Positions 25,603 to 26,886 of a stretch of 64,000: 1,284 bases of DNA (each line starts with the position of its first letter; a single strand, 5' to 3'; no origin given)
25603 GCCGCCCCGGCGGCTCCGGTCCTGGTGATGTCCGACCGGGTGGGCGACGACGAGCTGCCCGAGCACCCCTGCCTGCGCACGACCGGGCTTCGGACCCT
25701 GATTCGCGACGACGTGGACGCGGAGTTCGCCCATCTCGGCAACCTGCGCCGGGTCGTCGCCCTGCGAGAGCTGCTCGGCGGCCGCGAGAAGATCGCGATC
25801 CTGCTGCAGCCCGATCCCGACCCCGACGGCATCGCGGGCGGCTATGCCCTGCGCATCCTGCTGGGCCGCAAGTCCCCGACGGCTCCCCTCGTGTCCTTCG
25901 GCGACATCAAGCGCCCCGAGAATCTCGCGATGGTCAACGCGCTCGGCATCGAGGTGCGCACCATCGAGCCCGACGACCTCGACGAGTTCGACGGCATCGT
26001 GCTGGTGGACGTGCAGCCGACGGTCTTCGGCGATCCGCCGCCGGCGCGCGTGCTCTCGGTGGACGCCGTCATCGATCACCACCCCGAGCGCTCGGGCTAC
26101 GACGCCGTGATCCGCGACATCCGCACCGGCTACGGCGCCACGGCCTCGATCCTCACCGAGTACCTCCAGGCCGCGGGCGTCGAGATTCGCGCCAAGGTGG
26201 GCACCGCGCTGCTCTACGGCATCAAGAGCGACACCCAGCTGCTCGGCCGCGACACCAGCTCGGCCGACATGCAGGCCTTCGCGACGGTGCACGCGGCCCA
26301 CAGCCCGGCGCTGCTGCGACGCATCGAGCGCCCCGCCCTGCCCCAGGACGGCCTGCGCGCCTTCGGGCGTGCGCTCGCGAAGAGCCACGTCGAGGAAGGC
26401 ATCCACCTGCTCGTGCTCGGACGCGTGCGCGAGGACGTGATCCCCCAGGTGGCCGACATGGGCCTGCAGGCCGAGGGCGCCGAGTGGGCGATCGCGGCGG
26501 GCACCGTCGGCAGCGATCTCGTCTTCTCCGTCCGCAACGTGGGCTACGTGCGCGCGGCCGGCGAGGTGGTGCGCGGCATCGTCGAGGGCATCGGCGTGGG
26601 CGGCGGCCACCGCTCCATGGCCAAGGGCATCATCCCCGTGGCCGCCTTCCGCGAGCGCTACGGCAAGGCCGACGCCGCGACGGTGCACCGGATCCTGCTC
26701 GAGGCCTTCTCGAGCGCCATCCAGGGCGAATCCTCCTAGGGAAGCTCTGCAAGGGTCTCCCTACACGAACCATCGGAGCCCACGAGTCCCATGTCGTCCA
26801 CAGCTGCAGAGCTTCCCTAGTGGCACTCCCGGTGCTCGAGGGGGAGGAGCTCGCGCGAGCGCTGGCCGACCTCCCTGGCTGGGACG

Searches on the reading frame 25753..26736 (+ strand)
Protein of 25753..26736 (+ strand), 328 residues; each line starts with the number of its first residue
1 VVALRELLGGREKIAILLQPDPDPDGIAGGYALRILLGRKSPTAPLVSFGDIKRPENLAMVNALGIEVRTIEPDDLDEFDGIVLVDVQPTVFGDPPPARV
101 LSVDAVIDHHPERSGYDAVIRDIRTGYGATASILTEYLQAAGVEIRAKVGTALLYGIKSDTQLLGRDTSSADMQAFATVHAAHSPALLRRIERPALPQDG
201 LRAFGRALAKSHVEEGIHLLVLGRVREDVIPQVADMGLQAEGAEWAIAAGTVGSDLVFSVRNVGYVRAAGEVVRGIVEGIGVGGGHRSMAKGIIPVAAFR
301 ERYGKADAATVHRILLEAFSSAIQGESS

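Call 51: find_homologous_proteins(query=window:25753-26736:+, max_evalue=1e-30)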
Query window:25753-26736:+ (328 aa): 4051 proteins with E <= 1e-30 among 8000 candidates; the best 120 are listed.
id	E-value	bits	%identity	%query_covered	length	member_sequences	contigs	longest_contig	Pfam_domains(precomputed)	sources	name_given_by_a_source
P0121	1.5e-205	700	100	100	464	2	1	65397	PF01368.28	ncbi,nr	ncbi:MAG: DHH family phosphoesterase [Myxococcota bacterium]|nr:DHH family phosphoesterase [Myxococc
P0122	7.4e-176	602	84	99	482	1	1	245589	PF01368.28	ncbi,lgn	-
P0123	1.7e-174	598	85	100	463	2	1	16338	PF01368.28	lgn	-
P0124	1.9e-173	594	83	99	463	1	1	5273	PF01368.28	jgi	jgi:nanoRNase/pAp phosphatase (c-di-AMP/oligoRNAs hydrolase)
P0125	1.7e-172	591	84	99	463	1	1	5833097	PF01368.28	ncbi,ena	-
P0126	2.9e-172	590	83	99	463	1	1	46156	PF01368.28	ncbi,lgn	-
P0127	4.5e-172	590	82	100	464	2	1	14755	PF01368.28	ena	-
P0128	5.1e-172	590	83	99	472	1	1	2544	PF01368.28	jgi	-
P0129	5.5e-172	589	83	99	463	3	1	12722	PF01368.28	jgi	jgi:nanoRNase/pAp phosphatase (c-di-AMP/oligoRNAs hydrolase)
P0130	4.8e-171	586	82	97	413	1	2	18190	PF01368.28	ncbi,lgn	-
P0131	8.3e-171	586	82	99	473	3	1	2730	PF01368.28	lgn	-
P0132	2.7e-170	584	82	100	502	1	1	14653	PF01368.28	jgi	jgi:nanoRNase/pAp phosphatase (c-di-AMP/oligoRNAs hydrolase)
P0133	6.8e-170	583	83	99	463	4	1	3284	PF01368.28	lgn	-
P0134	9.7e-170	582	83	99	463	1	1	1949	PF01368.28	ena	-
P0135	8.0e-169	579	81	100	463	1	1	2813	PF01368.28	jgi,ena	-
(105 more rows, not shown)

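Call 52: find_encoding_contigs(protein=P0122, flank=3000, max_places=1)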
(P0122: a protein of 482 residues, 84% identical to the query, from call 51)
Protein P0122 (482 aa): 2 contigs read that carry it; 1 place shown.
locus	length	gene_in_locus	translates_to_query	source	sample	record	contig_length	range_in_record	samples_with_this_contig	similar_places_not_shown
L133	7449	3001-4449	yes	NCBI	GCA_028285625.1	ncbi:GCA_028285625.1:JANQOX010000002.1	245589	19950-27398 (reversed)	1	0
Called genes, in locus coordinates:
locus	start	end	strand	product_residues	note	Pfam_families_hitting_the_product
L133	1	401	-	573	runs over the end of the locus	PF02730:AFOR_N, PF01314:AFOR_C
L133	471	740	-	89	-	PF02597:ThiS (weak)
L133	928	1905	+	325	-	-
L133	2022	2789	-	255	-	-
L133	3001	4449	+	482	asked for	PF01368:DHH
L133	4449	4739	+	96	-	PF01329:Pterin_4a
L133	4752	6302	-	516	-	PF07044:DUF1329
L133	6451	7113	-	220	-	-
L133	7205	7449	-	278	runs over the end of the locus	PF00296:Bac_luciferase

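Call 53: find_encoding_contigs(protein=P0125, flank=3000, max_places=1)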
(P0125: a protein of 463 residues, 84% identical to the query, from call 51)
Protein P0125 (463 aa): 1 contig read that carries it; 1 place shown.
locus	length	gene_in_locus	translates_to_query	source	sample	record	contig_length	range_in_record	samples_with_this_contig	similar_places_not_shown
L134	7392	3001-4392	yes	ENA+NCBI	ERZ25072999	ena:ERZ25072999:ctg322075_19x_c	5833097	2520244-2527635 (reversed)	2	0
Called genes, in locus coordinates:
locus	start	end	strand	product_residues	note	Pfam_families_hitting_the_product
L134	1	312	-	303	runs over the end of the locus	PF04072:LCM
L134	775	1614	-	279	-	PF00149:Metallophos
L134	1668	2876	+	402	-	PF07690:MFS_1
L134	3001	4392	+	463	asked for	PF01368:DHH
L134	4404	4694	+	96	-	PF01329:Pterin_4a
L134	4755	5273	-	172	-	-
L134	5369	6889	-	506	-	PF07044:DUF1329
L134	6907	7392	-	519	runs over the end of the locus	PF00248:Aldo_ket_red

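Call 54: find_encoding_contigs(protein=P0123, flank=3000, max_places=1)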
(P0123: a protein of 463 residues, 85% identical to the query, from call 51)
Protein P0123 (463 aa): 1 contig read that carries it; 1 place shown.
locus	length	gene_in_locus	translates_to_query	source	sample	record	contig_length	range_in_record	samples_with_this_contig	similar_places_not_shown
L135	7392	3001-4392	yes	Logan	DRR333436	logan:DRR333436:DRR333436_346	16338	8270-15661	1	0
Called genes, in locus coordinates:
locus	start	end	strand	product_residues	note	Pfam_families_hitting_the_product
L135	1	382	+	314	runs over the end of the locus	-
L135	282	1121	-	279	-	PF00149:Metallophos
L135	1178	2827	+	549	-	PF00501:AMP-binding, PF13193:AMP-binding_C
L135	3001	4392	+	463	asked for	PF01368:DHH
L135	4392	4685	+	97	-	PF01329:Pterin_4a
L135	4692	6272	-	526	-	PF07044:DUF1329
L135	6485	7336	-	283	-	PF00296:Bac_luciferase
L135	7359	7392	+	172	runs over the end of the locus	-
